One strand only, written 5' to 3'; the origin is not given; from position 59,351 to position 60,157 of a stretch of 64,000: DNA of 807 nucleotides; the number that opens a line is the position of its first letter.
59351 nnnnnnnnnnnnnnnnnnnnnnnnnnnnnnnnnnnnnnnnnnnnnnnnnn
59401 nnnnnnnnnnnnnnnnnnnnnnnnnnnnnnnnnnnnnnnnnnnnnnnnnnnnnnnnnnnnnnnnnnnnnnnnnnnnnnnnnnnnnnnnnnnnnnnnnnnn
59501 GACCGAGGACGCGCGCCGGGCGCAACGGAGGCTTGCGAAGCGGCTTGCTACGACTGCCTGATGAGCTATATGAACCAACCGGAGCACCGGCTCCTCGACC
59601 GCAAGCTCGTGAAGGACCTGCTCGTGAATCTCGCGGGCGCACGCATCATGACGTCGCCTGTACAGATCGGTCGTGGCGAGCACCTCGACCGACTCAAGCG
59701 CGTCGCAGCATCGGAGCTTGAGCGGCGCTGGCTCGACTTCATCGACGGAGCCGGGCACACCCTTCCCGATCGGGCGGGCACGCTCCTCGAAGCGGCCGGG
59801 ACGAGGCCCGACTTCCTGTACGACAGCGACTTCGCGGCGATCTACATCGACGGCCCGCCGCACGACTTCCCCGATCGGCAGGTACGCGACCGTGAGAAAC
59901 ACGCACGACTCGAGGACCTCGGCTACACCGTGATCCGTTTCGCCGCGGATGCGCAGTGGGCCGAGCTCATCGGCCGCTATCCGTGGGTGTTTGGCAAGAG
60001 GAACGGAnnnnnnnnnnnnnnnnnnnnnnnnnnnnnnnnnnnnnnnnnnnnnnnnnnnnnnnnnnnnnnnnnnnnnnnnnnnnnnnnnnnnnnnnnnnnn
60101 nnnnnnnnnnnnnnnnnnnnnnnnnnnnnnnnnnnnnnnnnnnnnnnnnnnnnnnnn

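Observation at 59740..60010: In-cis DUF559/Vsr-like PD-(D/E)xK nuclease domain at the C-terminus of the helicase-DUF1998 giant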

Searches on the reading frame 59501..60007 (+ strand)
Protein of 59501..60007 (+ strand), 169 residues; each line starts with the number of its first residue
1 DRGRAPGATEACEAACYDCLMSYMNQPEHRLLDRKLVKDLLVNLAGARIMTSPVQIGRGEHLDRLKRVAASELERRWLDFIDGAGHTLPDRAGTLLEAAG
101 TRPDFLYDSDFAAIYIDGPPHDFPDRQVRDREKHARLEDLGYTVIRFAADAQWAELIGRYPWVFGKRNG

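Call 7: search_protein_families(library=pfam, proteins=[window:59501-60007:+], max_evalue=1)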
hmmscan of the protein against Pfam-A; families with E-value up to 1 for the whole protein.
window:59501-60007:+ (169 aa): 2 families
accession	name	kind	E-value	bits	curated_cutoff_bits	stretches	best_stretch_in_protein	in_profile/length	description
PF04480.18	DUF559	-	0.0005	20.3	20.6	1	112-150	55-91/109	Protein of unknown function (DUF559)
PF18741.7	MTES_1575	-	0.0058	17.1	38.2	1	110-150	38-79/96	REase_MTES_1575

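Call 9: search_solved_structures(query=window:59501-60007:+, max_evalue=10, show_alignments=3)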
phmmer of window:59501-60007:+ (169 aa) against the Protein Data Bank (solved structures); distinct sequences matched with E-value up to 10: 2.
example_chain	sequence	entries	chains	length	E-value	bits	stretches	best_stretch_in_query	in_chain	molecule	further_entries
6ui5_A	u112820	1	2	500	0.27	14.2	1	29-96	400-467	2-polyprenyl-6-methoxyphenol hydroxylase-like FAD-dependent oxidoreductase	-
6kun_A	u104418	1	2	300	0.69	12.9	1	72-139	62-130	2-oxoglutarate-dependent dioxygenase DAO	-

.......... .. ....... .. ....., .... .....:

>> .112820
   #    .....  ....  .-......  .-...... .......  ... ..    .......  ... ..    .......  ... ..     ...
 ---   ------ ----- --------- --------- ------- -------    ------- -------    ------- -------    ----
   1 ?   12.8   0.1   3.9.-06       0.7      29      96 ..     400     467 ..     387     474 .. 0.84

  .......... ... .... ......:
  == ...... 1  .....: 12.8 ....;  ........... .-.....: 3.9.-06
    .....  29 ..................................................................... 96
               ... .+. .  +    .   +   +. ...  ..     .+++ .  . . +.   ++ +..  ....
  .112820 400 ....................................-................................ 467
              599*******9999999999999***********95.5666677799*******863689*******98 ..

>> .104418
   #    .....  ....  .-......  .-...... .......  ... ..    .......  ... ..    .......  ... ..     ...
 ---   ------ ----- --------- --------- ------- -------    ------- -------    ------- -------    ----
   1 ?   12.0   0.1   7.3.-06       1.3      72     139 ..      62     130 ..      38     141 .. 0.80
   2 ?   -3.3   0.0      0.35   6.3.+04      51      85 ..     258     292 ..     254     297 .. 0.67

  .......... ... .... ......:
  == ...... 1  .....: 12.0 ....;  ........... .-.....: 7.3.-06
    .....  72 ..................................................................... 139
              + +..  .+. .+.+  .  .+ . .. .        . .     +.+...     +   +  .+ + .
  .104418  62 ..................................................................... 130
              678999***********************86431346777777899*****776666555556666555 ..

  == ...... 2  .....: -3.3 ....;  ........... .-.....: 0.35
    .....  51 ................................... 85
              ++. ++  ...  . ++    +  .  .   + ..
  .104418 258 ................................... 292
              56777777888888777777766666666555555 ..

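Call 21: search_protein_families(library=ncbifam, proteins=[window:59501-60007:+], max_evalue=0.01)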
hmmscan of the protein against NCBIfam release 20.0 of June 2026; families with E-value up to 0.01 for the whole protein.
window:59501-60007:+ (169 aa): 0 families

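Call 22: find_homologous_proteins(query=window:59579-60007:+, max_evalue=0.001)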
Query window:59579-60007:+ (143 aa): 57 proteins with E <= 0.001 among 170 candidates.
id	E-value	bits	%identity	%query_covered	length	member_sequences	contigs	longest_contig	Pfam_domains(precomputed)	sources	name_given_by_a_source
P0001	1.6e-45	172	53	97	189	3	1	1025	-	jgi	jgi:very-short-patch-repair endonuclease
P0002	1.0e-41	160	54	97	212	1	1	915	-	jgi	jgi:very-short-patch-repair endonuclease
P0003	7.5e-41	157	53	97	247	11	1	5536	PF09369.16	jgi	jgi:very-short-patch-repair endonuclease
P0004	2.0e-40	156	53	97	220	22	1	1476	PF09369.16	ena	-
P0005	2.4e-40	156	55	96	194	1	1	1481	PF18741.8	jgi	jgi:hypothetical protein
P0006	2.4e-40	156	51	97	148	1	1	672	-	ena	-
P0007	7.2e-40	154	55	99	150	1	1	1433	-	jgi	jgi:hypothetical protein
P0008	2.7e-39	152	54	97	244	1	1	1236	PF04480.19,PF11149.14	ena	-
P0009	9.3e-39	151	50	97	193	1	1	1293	-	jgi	-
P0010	9.6e-39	150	51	97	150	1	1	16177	-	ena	-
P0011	1.5e-38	150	50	98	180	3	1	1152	-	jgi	jgi:very-short-patch-repair endonuclease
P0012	2.0e-38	149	50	98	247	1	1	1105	PF09369.16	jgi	jgi:very-short-patch-repair endonuclease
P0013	2.8e-38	149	51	98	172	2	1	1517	PF04480.19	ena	-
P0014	7.3e-38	148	51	97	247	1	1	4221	PF04480.19,PF09369.16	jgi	jgi:very-short-patch-repair endonuclease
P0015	3.3e-37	145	49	97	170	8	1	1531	-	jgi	jgi:very-short-patch-repair endonuclease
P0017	2.8e-36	142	50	97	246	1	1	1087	PF04480.19,PF09369.16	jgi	jgi:very-short-patch-repair endonuclease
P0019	4.9e-36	142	49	97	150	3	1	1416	PF04480.19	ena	-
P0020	6.4e-36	141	50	99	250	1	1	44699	PF04480.19,PF09369.16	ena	-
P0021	8.7e-36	141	47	97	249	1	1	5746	PF04480.19,PF09369.16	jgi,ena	-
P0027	5.4e-34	135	52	87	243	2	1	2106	PF04480.19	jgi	jgi:very-short-patch-repair endonuclease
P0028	1.3e-33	134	57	79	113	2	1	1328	PF04480.19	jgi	jgi:very-short-patch-repair endonuclease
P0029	2.1e-33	133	47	97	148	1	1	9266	PF04480.19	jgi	jgi:very-short-patch-repair endonuclease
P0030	3.1e-33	133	47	98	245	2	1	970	PF04480.19,PF09369.16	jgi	jgi:very-short-patch-repair endonuclease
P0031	4.4e-32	129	56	79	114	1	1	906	PF04480.19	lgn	-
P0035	2.6e-31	126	58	73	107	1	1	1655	PF04480.19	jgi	jgi:very-short-patch-repair endonuclease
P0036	1.3e-28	118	44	99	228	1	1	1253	PF04480.19,PF09369.16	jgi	jgi:hypothetical protein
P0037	4.4e-28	116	54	70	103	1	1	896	PF04480.19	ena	-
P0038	1.9e-27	114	54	73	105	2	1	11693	PF04480.19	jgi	jgi:very-short-patch-repair endonuclease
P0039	3.2e-27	113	44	100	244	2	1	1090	PF04480.19,PF09369.16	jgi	jgi:very-short-patch-repair endonuclease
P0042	1.3e-26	111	51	70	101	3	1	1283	PF04480.19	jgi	-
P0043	1.6e-26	111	60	57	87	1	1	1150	PF04480.19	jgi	jgi:very-short-patch-repair endonuclease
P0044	2.7e-25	107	42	98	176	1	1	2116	PF04480.19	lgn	-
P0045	3.8e-25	106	50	72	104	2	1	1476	PF04480.19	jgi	jgi:hypothetical protein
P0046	1.4e-24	104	59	57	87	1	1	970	PF04480.19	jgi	jgi:very-short-patch-repair endonuclease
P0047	5.8e-24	102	41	97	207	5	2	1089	PF04480.19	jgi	jgi:very-short-patch-repair endonuclease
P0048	5.5e-23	99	47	69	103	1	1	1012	PF04480.19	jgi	jgi:very-short-patch-repair endonuclease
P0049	3.4e-20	90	52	59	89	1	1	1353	PF04480.19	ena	-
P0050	9.5e-20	89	43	69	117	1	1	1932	PF04480.19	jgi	jgi:very-short-patch-repair endonuclease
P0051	1.3e-19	88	55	55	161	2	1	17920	PF04480.19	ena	-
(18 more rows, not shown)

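Call 29: predict_structure(alignment_id=A1)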
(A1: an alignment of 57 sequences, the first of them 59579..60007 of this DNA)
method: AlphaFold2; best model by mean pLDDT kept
length: 143 residues; sequences in the alignment: 57
mean_pLDDT: 89.5   pTM: 0.77
mean pLDDT of the five models: 89.5, 88.8, 88.6, 88.2, 87.8
residues with pLDDT >= 90: 97; 70-90: 29; 50-70: 16; < 50: 1
segments of 3 or more residues with pLDDT < 50: none
pLDDT, mean of each block of 10 residues (from residue 1): 68 86 72 96 97 96 97 97 97 76 93 97 93 95 66
secondary structure, 60 per line:
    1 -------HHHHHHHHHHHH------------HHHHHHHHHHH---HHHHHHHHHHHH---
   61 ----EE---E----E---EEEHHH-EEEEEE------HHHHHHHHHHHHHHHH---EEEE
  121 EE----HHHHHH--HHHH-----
elements in order: H8-19 H32-42 H46-57 E79-81 E86-91 H98-113 E117-122 H127-132 H135-138

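Call 32: fold_search(model_id=the predicted structure, library=pdb)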
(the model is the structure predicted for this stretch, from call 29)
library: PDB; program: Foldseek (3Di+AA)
matches with E <= 10: 315; with E <= 0.001: 0
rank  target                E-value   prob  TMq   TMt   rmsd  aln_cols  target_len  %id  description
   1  9i05_Xl               1.2e-02  0.92  0.40  0.16  18.6       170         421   18  Cryo-EM structure of the large subunit of the mitochondrial ribosome from Toxoplasma gondii (released 2025-06-11)
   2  9i05_Xv               1.6e-02  0.92  0.41  0.17  18.0       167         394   16  Cryo-EM structure of the large subunit of the mitochondrial ribosome from Toxoplasma gondii (released 2025-06-11)
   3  3r3p_B                2.4e-02  0.99  0.45  0.62   4.6        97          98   18  Homing Endonuclease I-Bth0305I Catalytic Domain (released 2011-10-05)
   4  5ltf_A                1.3e-01  0.16  0.25  0.21  12.7       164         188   16  Crystal structure of Lymphocytic choriomeningitis mammarenavirus endonuclease complexed with catalytic ions (released 2017-09-13)
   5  4oq2                  1.6e-01  0.38  0.33  0.19   9.1       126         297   13  5hmC specific restriction endonuclease PvuRTs1I (released 2014-03-12)
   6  3lvu_B                3.1e-01  0.09  0.22  0.13  15.5       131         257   17  Crystal structure of ABC transporter, periplasmic substrate-binding protein SPO2066 from Silicibacter pomeroyi (released 2010-03-02)
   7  9g6k_Lc               3.8e-01  0.30  0.40  0.15  17.9       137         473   16  LSU structure derived from the LSU sample of the mitoribosome from T. gondii. (released 2024-12-11)
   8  6hrd_A                4.6e-01  0.10  0.22  0.13  14.8       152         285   13  Crystal structure of M. tuberculosis FadB2 (Rv0468) (released 2019-01-23)
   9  4ric_B                5.6e-01  0.09  0.23  0.07  13.0       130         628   18  FAN1 Nuclease bound to 5' hydroxyl (dT-dT) single flap DNA (released 2014-12-03)
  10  4ria_A                6.0e-01  0.09  0.23  0.07  12.9       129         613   17  FAN1 Nuclease bound to 5' phosphorylated nicked DNA (released 2014-12-10)
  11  4qbn_A                6.4e-01  0.33  0.37  0.52   5.9       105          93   14  VRR_NUC domain (released 2014-09-10)
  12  6z1p_AS               7.9e-01  0.41  0.44  0.11   5.3       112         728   14  Structure of the mitochondrial ribosome from Tetrahymena thermophila (released 2020-06-24)
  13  6z5u_K                7.9e-01  0.11  0.27  0.17  15.1       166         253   13  Cryo-EM structure of the A. baumannii MlaBDEF complex bound to APPNHP (released 2021-05-05)
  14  5y7g_C                7.9e-01  0.08  0.21  0.08  11.8       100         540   14  Crystal structure of paFAN1 bound to 1nt 5'flap DNA with gap (released 2018-03-14)
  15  4rib_B                7.9e-01  0.08  0.23  0.07  13.1       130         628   16  FAN1 Nuclease bound to 5' phosphorylated p(dT) single flap DNA (released 2014-12-03)
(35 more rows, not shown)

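Call 36: search_solved_structures(query=A1, max_evalue=10, show_alignments=4)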
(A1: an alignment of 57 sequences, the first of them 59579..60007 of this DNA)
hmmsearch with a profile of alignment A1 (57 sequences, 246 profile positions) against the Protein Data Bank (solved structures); distinct sequences matched with E-value up to 10: 4.
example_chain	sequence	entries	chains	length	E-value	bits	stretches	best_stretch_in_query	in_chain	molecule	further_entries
9tu7_Y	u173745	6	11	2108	0.019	17.6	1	87-130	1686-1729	DEAD/DEAH box helicase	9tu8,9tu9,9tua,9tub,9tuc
9wae_A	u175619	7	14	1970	0.023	17.3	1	85-120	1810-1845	Helicase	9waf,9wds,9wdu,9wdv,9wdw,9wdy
3hrl_A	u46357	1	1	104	0.22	14.1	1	180-227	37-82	Endonuclease-Like Protein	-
3jva_A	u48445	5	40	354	1.2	11.6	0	8-97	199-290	Dipeptide Epimerase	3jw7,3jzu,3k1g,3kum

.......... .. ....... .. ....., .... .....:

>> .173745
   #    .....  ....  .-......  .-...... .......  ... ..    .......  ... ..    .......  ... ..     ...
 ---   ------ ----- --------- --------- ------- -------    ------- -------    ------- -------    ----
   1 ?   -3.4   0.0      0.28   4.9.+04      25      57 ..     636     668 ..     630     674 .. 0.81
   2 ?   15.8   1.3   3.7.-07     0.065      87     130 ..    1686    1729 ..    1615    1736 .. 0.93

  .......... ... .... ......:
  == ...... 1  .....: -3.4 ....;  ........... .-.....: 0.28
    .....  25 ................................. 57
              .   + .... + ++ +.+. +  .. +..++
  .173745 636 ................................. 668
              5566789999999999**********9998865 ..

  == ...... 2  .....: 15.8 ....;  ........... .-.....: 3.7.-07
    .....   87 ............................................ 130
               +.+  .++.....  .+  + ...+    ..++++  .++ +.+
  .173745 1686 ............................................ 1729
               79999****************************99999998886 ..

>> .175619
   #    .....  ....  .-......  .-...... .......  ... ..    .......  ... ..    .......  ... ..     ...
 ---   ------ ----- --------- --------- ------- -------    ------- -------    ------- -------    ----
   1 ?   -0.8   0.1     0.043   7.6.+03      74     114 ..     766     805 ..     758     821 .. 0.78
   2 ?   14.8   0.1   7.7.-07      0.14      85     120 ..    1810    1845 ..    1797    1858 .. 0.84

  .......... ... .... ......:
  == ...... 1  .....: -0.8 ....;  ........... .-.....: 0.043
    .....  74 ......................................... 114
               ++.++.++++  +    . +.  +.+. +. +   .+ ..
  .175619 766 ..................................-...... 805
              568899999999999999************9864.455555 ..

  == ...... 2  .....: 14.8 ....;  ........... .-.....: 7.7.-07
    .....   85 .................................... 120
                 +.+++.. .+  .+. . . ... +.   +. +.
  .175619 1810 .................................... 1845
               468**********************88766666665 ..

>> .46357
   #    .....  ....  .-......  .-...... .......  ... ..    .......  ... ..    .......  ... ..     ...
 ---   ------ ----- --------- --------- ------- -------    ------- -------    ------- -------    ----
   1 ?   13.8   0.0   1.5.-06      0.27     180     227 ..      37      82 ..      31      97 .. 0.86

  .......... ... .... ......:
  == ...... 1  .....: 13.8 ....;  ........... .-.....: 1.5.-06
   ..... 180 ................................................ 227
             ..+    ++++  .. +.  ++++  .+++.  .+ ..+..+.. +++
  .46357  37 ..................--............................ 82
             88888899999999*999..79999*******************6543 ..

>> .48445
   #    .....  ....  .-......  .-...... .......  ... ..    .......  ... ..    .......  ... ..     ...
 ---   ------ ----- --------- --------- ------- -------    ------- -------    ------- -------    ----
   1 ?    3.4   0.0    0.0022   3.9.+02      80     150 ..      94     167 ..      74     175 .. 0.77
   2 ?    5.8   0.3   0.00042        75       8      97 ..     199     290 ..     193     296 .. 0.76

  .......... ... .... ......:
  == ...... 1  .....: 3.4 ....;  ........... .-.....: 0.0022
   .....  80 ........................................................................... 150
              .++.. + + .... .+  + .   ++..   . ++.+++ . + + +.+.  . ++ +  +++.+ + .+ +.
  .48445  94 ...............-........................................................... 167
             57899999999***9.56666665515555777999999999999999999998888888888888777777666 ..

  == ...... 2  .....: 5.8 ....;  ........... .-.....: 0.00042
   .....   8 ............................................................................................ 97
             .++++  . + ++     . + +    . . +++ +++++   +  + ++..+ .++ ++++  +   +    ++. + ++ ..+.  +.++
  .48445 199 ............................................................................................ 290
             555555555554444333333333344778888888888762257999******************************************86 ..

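Call 38: search_protein_families(library=pfam, alignment_id=A1, max_evalue=0.001)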
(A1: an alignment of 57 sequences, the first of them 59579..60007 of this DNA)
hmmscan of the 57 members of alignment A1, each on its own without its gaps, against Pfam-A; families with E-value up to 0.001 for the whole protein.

A. member 1, window:59579-60007:+ (143 aa): 1 family
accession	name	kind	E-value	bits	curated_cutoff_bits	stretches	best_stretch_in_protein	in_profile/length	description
PF04480.18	DUF559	-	0.00037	20.8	20.6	1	86-124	55-91/109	Protein of unknown function (DUF559)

B. families by the number of members that match (of 57 scanned): 5 families
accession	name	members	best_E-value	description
PF04480.18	DUF559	53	1.7e-08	Protein of unknown function (DUF559)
PF18741.7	MTES_1575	16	1.5e-06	REase_MTES_1575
PF09369.15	MZB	14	3.1e-12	MrfA Zn-binding domain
PF11149.13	DUF2924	1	1.3e-17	Protein of unknown function (DUF2924)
PF17648.7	Luciferase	1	0.00055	Luciferase domain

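Call 39: find_related_loci(query=A1, collection=genome_contigs, flank=10000)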
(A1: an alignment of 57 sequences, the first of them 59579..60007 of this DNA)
Query A1 (143 aa) in genome_contigs; peptide patterns used: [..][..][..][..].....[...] (x = any residue, [..] = any of these).
600 stretches matched a pattern (row limit reached: there are more); 576 encode a relative of the query (tblastn E <= 1e-3); the best 80 are kept; 80 distinct loci.
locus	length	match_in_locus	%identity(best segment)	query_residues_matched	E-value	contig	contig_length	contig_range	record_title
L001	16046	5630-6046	55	2-140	2e-49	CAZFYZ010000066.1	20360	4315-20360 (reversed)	MAG TPA_asm: uncultured bacterium isolate SRP294416_co1_116 genome assembly, contig: NODE_5159_length_20360_cov_4.957991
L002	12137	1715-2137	52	2-142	6e-49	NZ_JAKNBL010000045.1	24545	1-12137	Pelotomaculum terephthalicicum JT 45, whole genome shotgun sequence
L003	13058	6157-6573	53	2-140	1e-47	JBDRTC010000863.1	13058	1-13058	MAG: Planctomycetota bacterium isolate MEGAHIT-group-3.47 k141_296615, whole genome shotgun sequence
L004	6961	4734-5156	51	2-142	4e-46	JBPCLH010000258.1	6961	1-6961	MAG: Bryobacteraceae bacterium isolate TH_ant_mag_73 S1Ck127_1469936_flag_0_multi_8.9608_len_6961, whole genome shotgun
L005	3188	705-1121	54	1-139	1e-45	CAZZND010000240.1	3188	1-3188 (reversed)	MAG TPA_asm: uncultured Actinomycetes bacterium isolate SRP119689_co1_113 genome assembly, contig: NODE_54776_length_318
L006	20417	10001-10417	52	2-140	2e-45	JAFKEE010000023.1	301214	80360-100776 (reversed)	MAG: Acidobacteria bacterium isolate SCN18_31_3_15_R4_B_62_15 SCN18_31_3_15_R4_B_scaffold_64, whole genome shotgun seque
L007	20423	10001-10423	48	2-142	4e-45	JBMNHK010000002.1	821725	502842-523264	MAG: Pelotomaculum sp. isolate SBF912LR0HQ0124 contig_1462, whole genome shotgun sequence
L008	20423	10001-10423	50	2-142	8e-45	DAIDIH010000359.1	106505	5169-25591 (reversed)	MAG TPA_asm: Bryobacterales bacterium isolate clean357 k141_457946, whole genome shotgun sequence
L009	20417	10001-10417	50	2-140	3e-45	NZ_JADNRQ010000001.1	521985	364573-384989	Desulfallas sp. Bu1-1 NODE_1_length_521985_cov_51.451464, whole genome shotgun sequence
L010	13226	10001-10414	54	2-139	4e-45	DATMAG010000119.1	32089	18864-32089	MAG TPA_asm: Blastocatellia bacterium isolate SMAG_U13319 k141_26830, whole genome shotgun sequence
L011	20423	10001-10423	48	2-142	1e-44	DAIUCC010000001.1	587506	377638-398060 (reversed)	MAG TPA_asm: Anaerolineales bacterium isolate CTOTU7665 NODE_9_length_587506_cov_12.626195, whole genome shotgun sequenc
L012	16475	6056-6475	50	1-140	1e-44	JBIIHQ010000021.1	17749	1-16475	MAG: Bdellovibrionota bacterium isolate ME2001-08-13pf_3300042453_group1_bin131 Rohwer_bin1193_scaffold_2299_c1, whole g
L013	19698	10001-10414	54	2-139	3e-44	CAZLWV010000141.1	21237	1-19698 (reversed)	MAG TPA_asm: uncultured Planctomycetaceae bacterium isolate SRP239243_co1_433 genome assembly, contig: NODE_3929_length_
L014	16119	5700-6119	54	2-140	4e-44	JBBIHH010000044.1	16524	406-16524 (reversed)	MAG: Acidobacteriota bacterium isolate SIS170217_bin_11 NODE_1488_length_16524_cov_11.9365, whole genome shotgun sequenc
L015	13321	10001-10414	50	2-139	5e-44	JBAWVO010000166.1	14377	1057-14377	MAG: Planctomycetota bacterium isolate ELA013 MAG013_166, whole genome shotgun sequence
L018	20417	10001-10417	50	2-139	1e-43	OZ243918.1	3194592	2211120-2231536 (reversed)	MAG: Rubrobacteraceae bacterium isolate 3ac2738e-1af9-4674-8f7c-d20449fb458a genome assembly, chromosome: 1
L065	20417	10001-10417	47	2-140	8e-40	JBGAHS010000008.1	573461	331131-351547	MAG: Candidatus Obscuribacteraceae bacterium isolate MAG_MBR_H125.54 MBRH125-54_opera_contig_81, whole genome shotgun se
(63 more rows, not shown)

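Call 58: search_protein_families(library=pfam, proteins=[L018:10781-12856:+, L065:10762-12840:+, L065:10340-10759:+, L018:10340-10777:+], max_evalue=0.01)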
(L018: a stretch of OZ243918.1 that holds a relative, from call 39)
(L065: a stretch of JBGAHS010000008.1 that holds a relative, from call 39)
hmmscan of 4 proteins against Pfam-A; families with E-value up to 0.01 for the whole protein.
L018:10781-12856:+ (692 aa): 10 families
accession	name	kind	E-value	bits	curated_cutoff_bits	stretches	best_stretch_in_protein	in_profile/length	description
PF00580.27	UvrD-helicase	-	2.4e-22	80.3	23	1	230-468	3-253/271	UvrD/REP helicase N-terminal domain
PF13361.12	UvrD_C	-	1.2e-21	78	25.6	2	597-672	280-348/350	UvrD-like helicase C-terminal domain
PF13245.12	AAA_19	-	6.5e-12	46.2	25.1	1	242-470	12-133/134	AAA domain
PF13538.12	UvrD_C_2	-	1.1e-09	38.4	27.4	2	649-670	29-52/52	UvrD-like helicase C-terminal domain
PF13401.12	AAA_22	-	8.8e-05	23.3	27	0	242-302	6-73/130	AAA domain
PF13604.12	AAA_30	-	0.0013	19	27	1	243-291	20-68/191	AAA domain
PF09848.15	SLFN-g3_helicase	-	0.0014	18.4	24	1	246-290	6-52/354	Schlafen group 3, DNA/RNA helicase domain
PF13191.12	AAA_16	-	0.0019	19.2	32.6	0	246-449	29-155/167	AAA ATPase domain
PF04851.21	ResIII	-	0.0028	18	22.5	1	245-299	27-83/164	Type III restriction enzyme, res subunit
PF13238.12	AAA_18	-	0.0035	18.2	29.4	0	246-388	3-105/128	AAA domain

L065:10762-12840:+ (693 aa): 11 families
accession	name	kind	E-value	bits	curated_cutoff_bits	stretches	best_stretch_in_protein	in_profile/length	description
PF13361.12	UvrD_C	-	2.2e-25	90.3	25.6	2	601-672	284-348/350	UvrD-like helicase C-terminal domain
PF00580.27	UvrD-helicase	-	5.5e-23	82.4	23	1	229-468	2-254/271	UvrD/REP helicase N-terminal domain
PF13245.12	AAA_19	-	7.4e-13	49.3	25.1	1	232-468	1-132/134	AAA domain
PF13538.12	UvrD_C_2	-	1.1e-09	38.4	27.4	2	647-669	29-51/52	UvrD-like helicase C-terminal domain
PF13604.12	AAA_30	-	7.9e-07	29.4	27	1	244-326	21-96/191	AAA domain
PF09848.15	SLFN-g3_helicase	-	1.3e-05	25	24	1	246-290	6-52/354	Schlafen group 3, DNA/RNA helicase domain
PF13191.12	AAA_16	-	3e-05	25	32.6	1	238-453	22-160/167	AAA ATPase domain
PF13401.12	AAA_22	-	4.9e-05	24.1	27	0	240-326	4-92/130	AAA domain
PF13087.12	AAA_12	-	8.4e-05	22.7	27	0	540-669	89-190/195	AAA domain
PF01443.25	Viral_helicase1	-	0.0016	18.8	21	0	421-469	55-101/228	Viral superfamily 1 RNA helicase core domain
PF25199.1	nSTAND_NTPase5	-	0.0087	16.3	34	0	244-306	44-105/145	Novel STAND NTPase 5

L065:10340-10759:+ (140 aa): 0 families

L018:10340-10777:+ (146 aa): 0 families
